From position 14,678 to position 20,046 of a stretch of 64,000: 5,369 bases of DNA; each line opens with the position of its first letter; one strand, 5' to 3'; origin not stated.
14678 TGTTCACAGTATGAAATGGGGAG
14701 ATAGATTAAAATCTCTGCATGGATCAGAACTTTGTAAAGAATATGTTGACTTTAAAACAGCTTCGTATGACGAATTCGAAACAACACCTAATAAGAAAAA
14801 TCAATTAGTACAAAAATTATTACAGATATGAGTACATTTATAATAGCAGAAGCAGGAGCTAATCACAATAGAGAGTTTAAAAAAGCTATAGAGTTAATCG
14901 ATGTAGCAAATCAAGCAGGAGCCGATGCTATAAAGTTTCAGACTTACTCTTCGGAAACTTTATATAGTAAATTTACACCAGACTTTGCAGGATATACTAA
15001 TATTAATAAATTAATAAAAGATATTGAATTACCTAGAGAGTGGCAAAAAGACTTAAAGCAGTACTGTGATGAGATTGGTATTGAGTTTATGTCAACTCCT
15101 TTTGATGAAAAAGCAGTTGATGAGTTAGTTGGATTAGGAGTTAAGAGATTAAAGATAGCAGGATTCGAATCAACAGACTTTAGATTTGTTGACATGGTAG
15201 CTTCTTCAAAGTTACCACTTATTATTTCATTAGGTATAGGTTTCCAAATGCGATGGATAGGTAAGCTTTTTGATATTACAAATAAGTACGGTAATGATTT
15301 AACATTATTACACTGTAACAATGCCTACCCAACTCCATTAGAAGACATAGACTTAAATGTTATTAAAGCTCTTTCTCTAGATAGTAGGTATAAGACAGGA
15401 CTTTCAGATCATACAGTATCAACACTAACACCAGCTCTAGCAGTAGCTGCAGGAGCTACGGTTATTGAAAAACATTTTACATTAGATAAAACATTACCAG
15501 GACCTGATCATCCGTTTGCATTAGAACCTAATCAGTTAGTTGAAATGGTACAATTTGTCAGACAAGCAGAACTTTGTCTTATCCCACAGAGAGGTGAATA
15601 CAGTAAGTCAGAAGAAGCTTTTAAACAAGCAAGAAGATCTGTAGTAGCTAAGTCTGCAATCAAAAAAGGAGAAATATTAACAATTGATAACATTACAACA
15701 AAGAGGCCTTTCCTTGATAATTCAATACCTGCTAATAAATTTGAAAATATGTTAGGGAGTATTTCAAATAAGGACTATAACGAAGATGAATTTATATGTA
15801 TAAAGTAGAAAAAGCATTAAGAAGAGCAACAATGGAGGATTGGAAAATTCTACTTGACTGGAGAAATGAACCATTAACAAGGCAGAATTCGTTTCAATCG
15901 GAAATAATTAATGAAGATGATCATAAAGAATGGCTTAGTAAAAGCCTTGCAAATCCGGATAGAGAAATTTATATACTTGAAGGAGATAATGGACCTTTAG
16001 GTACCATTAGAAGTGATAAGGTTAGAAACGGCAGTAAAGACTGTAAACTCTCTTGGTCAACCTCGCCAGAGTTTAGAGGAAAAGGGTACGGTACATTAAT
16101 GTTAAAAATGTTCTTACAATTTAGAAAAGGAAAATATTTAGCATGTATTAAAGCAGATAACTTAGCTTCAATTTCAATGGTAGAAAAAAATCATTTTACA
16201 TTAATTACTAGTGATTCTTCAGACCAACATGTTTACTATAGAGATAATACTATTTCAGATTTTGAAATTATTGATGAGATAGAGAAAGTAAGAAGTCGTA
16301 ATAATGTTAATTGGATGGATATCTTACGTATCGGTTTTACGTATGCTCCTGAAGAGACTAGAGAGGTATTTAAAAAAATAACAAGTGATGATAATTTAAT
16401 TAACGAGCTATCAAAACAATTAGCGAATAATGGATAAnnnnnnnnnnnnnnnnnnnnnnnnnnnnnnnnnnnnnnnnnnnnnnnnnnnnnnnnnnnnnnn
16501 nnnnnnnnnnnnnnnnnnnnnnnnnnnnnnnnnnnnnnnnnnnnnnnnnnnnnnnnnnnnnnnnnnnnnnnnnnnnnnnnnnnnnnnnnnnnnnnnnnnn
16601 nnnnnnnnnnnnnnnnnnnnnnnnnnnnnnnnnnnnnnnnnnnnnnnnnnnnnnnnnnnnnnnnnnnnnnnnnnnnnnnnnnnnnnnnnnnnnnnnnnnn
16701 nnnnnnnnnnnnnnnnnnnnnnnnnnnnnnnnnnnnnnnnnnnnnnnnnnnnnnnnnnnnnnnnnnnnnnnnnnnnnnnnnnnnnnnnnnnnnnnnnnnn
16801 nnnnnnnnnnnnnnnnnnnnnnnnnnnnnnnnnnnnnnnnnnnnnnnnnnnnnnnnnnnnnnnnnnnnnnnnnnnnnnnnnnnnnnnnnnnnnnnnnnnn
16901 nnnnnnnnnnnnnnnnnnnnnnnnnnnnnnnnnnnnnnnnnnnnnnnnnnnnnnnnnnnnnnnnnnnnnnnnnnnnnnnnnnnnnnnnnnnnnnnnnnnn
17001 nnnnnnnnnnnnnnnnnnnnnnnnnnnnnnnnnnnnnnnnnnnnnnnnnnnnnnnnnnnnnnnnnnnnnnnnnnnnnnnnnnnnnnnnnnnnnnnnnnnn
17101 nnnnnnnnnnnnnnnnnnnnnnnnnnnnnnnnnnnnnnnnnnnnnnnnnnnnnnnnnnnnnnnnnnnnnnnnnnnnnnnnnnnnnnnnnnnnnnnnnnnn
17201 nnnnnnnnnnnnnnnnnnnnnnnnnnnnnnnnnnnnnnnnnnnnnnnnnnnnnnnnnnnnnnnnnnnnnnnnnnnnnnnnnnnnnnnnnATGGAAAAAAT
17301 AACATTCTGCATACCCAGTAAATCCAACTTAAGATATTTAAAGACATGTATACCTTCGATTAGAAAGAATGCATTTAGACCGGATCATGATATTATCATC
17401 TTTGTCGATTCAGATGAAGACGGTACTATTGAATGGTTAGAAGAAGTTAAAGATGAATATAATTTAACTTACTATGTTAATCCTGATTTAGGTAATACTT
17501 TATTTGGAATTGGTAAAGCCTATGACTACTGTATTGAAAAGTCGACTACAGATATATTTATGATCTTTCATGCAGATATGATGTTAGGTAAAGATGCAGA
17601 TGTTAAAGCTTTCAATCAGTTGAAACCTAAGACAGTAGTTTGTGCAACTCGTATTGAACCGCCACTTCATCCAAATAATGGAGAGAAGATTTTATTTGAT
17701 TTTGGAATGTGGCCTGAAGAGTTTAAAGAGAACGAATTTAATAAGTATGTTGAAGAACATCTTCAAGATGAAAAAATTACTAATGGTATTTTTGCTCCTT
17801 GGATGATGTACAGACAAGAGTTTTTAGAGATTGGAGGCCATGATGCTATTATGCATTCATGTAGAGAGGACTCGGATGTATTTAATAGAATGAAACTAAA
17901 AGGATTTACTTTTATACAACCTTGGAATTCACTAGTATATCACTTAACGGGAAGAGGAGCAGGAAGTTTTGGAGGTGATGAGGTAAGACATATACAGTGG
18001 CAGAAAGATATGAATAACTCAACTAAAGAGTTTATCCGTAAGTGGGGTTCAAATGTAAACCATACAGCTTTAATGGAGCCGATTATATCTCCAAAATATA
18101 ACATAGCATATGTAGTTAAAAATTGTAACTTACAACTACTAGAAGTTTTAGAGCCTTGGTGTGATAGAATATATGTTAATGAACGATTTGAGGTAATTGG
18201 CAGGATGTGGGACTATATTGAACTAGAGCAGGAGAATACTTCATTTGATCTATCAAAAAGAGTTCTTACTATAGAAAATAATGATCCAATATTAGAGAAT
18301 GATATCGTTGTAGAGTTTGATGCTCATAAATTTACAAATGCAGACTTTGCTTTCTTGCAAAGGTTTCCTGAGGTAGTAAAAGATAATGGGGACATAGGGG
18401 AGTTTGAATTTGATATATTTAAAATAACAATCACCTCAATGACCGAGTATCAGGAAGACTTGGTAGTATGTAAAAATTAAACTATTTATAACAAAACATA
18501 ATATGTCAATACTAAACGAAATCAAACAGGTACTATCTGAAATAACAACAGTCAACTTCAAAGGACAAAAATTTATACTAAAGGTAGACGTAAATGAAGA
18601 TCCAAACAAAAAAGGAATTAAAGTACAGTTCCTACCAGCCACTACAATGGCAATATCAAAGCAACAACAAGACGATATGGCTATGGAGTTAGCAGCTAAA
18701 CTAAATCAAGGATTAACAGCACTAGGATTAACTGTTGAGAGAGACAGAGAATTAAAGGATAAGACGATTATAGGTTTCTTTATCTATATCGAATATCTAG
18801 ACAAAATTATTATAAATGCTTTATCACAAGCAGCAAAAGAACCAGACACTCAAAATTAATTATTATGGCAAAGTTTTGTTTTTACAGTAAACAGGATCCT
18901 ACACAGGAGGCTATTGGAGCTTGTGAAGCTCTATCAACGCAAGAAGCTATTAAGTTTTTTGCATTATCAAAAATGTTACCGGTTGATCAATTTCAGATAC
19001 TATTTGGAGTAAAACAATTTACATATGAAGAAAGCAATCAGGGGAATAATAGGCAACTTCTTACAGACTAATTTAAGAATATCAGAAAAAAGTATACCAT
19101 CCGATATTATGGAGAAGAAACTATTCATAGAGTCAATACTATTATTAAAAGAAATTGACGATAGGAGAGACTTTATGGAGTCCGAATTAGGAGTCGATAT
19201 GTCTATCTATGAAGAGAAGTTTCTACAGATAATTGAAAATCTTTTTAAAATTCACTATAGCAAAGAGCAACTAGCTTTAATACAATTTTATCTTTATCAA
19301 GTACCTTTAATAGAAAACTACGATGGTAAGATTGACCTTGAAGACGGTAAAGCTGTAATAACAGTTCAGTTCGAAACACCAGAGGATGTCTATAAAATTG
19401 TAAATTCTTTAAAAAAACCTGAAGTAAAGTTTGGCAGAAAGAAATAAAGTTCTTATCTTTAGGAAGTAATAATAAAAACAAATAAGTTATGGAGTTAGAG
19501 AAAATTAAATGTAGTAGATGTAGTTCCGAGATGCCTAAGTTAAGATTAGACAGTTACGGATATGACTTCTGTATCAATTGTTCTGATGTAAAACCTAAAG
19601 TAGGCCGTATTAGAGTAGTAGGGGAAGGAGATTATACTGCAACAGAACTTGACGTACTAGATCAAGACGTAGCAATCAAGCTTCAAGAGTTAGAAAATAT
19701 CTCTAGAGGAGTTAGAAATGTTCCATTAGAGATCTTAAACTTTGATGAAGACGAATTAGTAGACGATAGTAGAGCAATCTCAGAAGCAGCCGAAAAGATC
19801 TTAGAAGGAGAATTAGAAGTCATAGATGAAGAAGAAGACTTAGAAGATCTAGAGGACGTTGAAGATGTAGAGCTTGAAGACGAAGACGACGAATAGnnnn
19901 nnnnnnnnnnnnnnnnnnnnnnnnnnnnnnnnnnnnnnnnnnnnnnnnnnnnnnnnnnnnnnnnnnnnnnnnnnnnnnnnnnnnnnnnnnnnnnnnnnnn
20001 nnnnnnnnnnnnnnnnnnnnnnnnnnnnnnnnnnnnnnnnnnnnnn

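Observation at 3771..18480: Phage-borne nonulosonic (pseudaminic-type) acid pathway inside a 15-kb glycan island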

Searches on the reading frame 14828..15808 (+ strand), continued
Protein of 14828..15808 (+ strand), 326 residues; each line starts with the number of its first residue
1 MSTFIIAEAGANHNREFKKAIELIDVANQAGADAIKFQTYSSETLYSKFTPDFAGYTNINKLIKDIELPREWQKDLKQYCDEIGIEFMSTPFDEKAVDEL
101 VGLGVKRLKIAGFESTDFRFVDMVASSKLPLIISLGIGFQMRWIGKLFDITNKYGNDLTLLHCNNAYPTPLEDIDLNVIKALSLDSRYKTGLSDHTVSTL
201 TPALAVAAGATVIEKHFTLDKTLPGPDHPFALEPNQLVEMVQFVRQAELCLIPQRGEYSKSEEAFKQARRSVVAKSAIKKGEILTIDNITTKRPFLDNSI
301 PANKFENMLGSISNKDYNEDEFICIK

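Call 73: search_protein_families(library=ncbifam, proteins=[L022:8009-8986:+, L022:8980-10017:+, L022:9992-11014:+, L022:11688-12368:+, L022:12361-13404:+, L022:13401-14111:+, L022:14083-14862:+, L022:10986-11513:+, L022:11510-11695:+], max_evalue=0.00001)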
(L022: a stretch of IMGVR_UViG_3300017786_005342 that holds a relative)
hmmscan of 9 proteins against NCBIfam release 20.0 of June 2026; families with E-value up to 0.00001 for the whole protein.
L022:8009-8986:+ (325 aa): 20 families
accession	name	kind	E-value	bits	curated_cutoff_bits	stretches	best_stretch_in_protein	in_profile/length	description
TIGR03589.1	PseB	equivalog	1.6e-80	270.5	407.75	1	3-299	2-297/324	UDP-N-acetylglucosamine 4,6-dehydratase (inverting)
TIGR04130.1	FnlA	equivalog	1e-61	208.7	730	1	3-271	2-275/337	UDP-N-acetylglucosamine 4,6-dehydratase/5-epimerase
TIGR01214.1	rmlD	equivalog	5.9e-18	65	224.05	1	8-190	2-178/285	dTDP-4-dehydrorhamnose reductase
TIGR02622.1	CDP_4_6_dhtase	equivalog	1.3e-16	60.7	278.45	1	3-129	2-135/352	CDP-glucose 4,6-dehydratase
TIGR01179.1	galE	equivalog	1.3e-16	60.4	262.3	1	8-166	2-178/332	UDP-glucose 4-epimerase GalE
TIGR03466.1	HpnA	hypoth_equivalog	3.2e-14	52.5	367.65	1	7-124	2-114/327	hopanoid-associated sugar epimerase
TIGR04180.1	EDH_00030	hypoth_equivalog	3.1e-12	46.2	475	1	9-140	2-132/297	NAD-dependent 4,6-dehydratase LegB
TIGR02197.1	heptose_epim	equivalog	3.1e-10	39.7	274.6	1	9-166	2-172/316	ADP-glyceromanno-heptose 6-epimerase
TIGR01181.1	dTDP_gluc_dehyt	equivalog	5e-10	39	365.1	1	8-156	2-151/321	dTDP-glucose 4,6-dehydratase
NF042423.1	oxyalk_red_Shew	equivalog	6.2e-10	38.6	580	1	3-124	6-119/331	2-alkyl-3-oxoalkanoate reductase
NF042422.1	oxyalk_red_OleD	equivalog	5e-09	36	580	1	7-125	2-112/329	2-alkyl-3-oxoalkanoate reductase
NF041293.1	G6PDh_Azf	equivalog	8e-09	35.3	400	1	7-126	4-118/252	NAD-dependent glucose-6-phosphate dehydrogenase Azf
NF052578.1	StrlDmthSdmBMthl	equivalog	6.4e-08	32.7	600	1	9-126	4-116/328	sterol demethylase protein SdmB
NF007956.0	PRK10675.1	subfamily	2.2e-07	30.4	394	1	8-166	3-182/338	UDP-glucose 4-epimerase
NF005539.0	PRK07201.1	equivalog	4e-07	29.2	549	1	7-112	2-114/657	SDR family oxidoreductase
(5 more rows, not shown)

L022:8980-10017:+ (345 aa): 7 families
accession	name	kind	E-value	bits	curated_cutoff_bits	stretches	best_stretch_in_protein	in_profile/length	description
TIGR03588.1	PseC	equivalog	5.1e-34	117.8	423.5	1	10-339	9-362/380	UDP-4-amino-4,6-dideoxy-N-acetyl-beta-L-altrosamine transaminase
TIGR04181.1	NHT_00031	hypoth_equivalog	2.6e-22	79.2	420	1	31-336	29-357/359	LegC family aminotransferase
NF008658.2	PRK11658.1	equivalog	1.2e-19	70.2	631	1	19-261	20-267/379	UDP-4-amino-4-deoxy-L-arabinose aminotransferase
NF008687.0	PRK11706.1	equivalog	4.3e-15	55.3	375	1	53-339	52-356/375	dTDP-4-amino-4,6-dideoxygalactose transaminase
TIGR04427.1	PLP_DesI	equivalog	5.1e-13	48.9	650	1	31-262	51-274/390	dTDP-4-dehydro-6-deoxyglucose aminotransferase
TIGR02379.1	ECA_wecE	subfamily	4.6e-08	32.2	434.85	1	54-338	53-356/376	dTDP-4-amino-4,6-dideoxy-D-glucose transaminase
NF011936.0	PRK15407.1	equivalog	1.7e-07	30.3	423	0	174-215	212-253/440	lipopolysaccharide biosynthesis protein RfbH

L022:9992-11014:+ (340 aa): 2 families
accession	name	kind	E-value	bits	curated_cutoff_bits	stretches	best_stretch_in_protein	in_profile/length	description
TIGR03569.1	NeuB_NnaB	equivalog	1.4e-90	303.7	399.65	1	4-322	1-327/329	N-acetylneuraminate synthase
TIGR03586.1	PseI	equivalog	2.5e-77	260.3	340.25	1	3-324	1-327/327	pseudaminic acid synthase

L022:11688-12368:+ (226 aa): 3 families
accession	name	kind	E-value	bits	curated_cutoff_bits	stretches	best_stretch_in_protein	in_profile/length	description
TIGR03584.1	PseF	equivalog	2.4e-11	43.7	205.7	1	11-223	3-221/222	pseudaminic acid cytidylyltransferase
NF003952.0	PRK05450.1-5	subfamily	2.7e-07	30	193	1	8-129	3-121/250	3-deoxy-manno-octulosonate cytidylyltransferase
NF009905.0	PRK13368.1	subfamily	7.2e-06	25.5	255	1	8-129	3-119/243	3-deoxy-manno-octulosonate cytidylyltransferase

L022:12361-13404:+ (347 aa): 2 families
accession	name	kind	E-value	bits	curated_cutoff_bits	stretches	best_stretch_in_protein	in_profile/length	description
TIGR03569.1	NeuB_NnaB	equivalog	1.3e-53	182.2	399.65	1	23-343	2-327/329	N-acetylneuraminate synthase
TIGR03586.1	PseI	equivalog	4e-45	154.4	340.25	1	22-344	2-326/327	pseudaminic acid synthase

L022:13401-14111:+ (236 aa): 1 family
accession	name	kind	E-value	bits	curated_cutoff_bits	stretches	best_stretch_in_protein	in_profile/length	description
NF003952.0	PRK05450.1-5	subfamily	1e-10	41.2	193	1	6-129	2-120/250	3-deoxy-manno-octulosonate cytidylyltransferase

L022:14083-14862:+ (259 aa): 0 families

L022:10986-11513:+ (175 aa): 7 families
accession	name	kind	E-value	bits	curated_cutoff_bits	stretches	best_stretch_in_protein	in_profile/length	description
NF005755.0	PRK07579.1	equivalog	1.6e-18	67.4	238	1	31-163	60-190/245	dTDP-4-amino-4,6-dideoxyglucose formyltransferase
NF005998.1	PRK08125.1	equivalog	2.2e-16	59.4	777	1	24-172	61-214/649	bifunctional UDP-4-amino-4-deoxy-L-arabinose formyltransferase/UDP-glucuronic acid oxidase ArnA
TIGR00460.1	fmt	equivalog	3.9e-15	55.8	201.5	1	27-150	70-194/315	methionyl-tRNA formyltransferase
NF005414.0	PRK06988.1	equivalog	6.7e-15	54.9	316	1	36-144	77-186/311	formyltransferase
TIGR00639.1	PurN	equivalog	1.3e-11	44.4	150.1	1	33-126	76-170/192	phosphoribosylglycinamide formyltransferase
TIGR00655.1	PurU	equivalog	7.4e-08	32.3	285.95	1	25-119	147-244/280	formyltetrahydrofolate deformylase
NF004684.0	PRK06027.1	subfamily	1.9e-06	27.8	223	1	33-117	162-247/286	formyltetrahydrofolate deformylase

L022:11510-11695:+ (61 aa): 0 families

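Call 81: list_cluster_members(proteins=[P0001, P0121])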
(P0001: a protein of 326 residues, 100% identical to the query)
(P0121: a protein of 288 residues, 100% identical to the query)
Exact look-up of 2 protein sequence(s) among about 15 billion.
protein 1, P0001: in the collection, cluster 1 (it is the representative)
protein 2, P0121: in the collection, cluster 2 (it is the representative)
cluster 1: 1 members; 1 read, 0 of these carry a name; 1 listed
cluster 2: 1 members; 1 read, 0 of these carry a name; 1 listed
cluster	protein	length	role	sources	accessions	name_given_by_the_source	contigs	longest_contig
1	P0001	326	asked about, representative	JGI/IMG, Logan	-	-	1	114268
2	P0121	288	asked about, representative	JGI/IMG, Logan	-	-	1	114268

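Call 85: search_solved_structures(query=L018:6814-7563:+, max_evalue=1)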
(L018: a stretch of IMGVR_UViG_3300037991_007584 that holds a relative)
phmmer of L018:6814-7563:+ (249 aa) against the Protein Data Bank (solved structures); distinct sequences matched with E-value up to 1: 74 (the best 60 are shown).
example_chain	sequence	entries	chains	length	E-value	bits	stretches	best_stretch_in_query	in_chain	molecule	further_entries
6ci2_A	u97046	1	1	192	5.8e-42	147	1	2-186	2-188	formyltransferase PseJ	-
6ci4_A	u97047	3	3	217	8.6e-42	146.5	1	2-186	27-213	formyltransferase PseJ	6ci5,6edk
5jnf_C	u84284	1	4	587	4.3e-29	104.9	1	18-170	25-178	Linear gramicidin synthase subunit A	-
5es6_A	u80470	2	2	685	5.8e-29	104.5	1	18-170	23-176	Linear gramicidin synthase subunit A | Linear gramicidin synthetase subunit A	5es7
6ulz_A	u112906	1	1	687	5.8e-29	104.4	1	18-170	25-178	Linear gramicidin synthase subunit A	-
5es5_A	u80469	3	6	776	6.9e-29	104.2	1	18-170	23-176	Linear gramicidin synthetase subunit A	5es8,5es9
6mfx_A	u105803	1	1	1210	7e-29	104.2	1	17-170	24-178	Linear gramicidin synthase subunit A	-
6mfw_A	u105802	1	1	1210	1.2e-28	103.4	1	18-170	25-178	Linear gramicidin synthase subunit A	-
6mfy_A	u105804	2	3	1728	2e-28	102.7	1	18-170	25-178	Linear gramicidin synthase subunit A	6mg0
6mfz_A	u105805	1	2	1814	2.1e-28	102.6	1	18-170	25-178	Linear gramicidin synthase subunit A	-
9be3_A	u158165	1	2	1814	2.1e-28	102.6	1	18-170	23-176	Linear gramicidin synthase subunit A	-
9meh_A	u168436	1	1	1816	2.1e-28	102.6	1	18-170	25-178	Linear gramicidin synthase subunit A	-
9be4_A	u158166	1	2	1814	2.2e-28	102.6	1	18-170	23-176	Linear gramicidin synthase subunit A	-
4nv1_C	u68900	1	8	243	1.4e-13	54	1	56-170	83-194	Formyltransferase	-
5uij_A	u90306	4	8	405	5.4e-13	52.1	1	59-171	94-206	Formyltransferase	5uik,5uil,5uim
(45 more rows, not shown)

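Call 86: search_solved_structures(query=L018:8214-8960:+, max_evalue=1)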
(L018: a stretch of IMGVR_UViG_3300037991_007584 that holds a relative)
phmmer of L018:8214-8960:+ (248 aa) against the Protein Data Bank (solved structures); distinct sequences matched with E-value up to 1: 1.
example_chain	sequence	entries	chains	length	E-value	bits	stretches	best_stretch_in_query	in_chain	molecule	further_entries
3wz1_A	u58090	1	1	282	0.18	14.5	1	34-71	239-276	Agarase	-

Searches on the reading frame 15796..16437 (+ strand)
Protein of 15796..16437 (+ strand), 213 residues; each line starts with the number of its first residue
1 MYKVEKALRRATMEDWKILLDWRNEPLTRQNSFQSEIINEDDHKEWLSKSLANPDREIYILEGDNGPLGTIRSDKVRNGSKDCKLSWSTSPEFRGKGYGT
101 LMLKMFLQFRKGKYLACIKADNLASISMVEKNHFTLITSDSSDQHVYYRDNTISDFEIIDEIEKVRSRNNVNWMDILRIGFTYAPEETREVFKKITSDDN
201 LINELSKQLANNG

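Call 4: search_protein_families(library=pfam, proteins=[window:15796-16437:+], max_evalue=0.01)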
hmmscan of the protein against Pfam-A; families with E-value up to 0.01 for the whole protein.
window:15796-16437:+ (213 aa): 3 families
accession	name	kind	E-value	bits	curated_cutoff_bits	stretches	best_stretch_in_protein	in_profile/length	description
PF13302.13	Acetyltransf_3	-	3.9e-13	50.7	25.4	1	8-135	4-138/138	Acetyltransferase (GNAT) domain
PF00583.31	Acetyltransf_1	-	9e-09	36.1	20.7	1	20-134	5-116/116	Acetyltransferase (GNAT) family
PF13508.13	Acetyltransf_7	-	7.6e-06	26.7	27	1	55-134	2-82/84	Acetyltransferase (GNAT) domain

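Call 5: search_protein_families(library=ncbifam, proteins=[window:15796-16437:+], max_evalue=0.001)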
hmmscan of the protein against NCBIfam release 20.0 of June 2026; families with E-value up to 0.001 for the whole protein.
window:15796-16437:+ (213 aa): 1 family
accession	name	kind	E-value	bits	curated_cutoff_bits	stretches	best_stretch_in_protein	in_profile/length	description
TIGR03585.1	PseH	equivalog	5e-14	52.7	93.1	1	10-138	5-137/156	UDP-4-amino-4,6-dideoxy-N-acetyl-beta-L-altrosamine N-acetyltransferase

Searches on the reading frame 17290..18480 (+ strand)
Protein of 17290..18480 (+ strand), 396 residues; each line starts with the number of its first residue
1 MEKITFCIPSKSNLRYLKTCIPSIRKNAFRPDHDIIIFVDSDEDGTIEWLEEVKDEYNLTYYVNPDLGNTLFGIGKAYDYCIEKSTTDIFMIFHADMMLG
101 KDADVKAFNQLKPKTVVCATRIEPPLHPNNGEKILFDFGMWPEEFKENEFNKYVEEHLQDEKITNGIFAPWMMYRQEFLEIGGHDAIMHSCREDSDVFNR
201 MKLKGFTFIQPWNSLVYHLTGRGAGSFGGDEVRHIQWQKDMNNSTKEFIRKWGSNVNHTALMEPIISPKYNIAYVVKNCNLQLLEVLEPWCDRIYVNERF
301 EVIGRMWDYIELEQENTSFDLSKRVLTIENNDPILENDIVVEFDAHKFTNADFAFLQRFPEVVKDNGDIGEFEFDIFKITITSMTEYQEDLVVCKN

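Call 4: search_protein_families(library=pfam, proteins=[window:17290-18480:+], max_evalue=0.01)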
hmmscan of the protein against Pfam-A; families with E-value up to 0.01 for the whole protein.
window:17290-18480:+ (396 aa): 3 families
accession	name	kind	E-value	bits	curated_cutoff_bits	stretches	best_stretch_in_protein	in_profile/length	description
PF00535.33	Glycos_transf_2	-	9.1e-10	39.2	23.3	1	6-177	2-162/168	Glycosyl transferase family 2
PF13641.12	Glyco_tranf_2_3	-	3.4e-06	27.7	27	1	4-219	3-212/230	Glycosyltransferase like family 2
PF10111.15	Glyco_tranf_2_2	-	1.9e-05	24.8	27.3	1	15-219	13-217/276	Glycosyltransferase like family 2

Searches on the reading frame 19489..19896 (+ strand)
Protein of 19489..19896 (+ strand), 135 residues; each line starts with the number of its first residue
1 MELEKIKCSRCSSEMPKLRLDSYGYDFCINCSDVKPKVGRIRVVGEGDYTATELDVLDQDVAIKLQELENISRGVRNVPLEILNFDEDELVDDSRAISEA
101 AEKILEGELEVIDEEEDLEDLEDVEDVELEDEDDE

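Call 4: search_protein_families(library=pfam, proteins=[window:19489-19896:+], max_evalue=0.01)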
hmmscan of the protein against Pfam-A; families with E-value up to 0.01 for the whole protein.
window:19489-19896:+ (135 aa): 1 family
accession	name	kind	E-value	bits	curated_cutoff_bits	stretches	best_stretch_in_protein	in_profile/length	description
PF06827.20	zf-FPG_IleRS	-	0.0063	16.8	21.3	0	7-33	3-29/30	Zinc finger found in FPG and IleRS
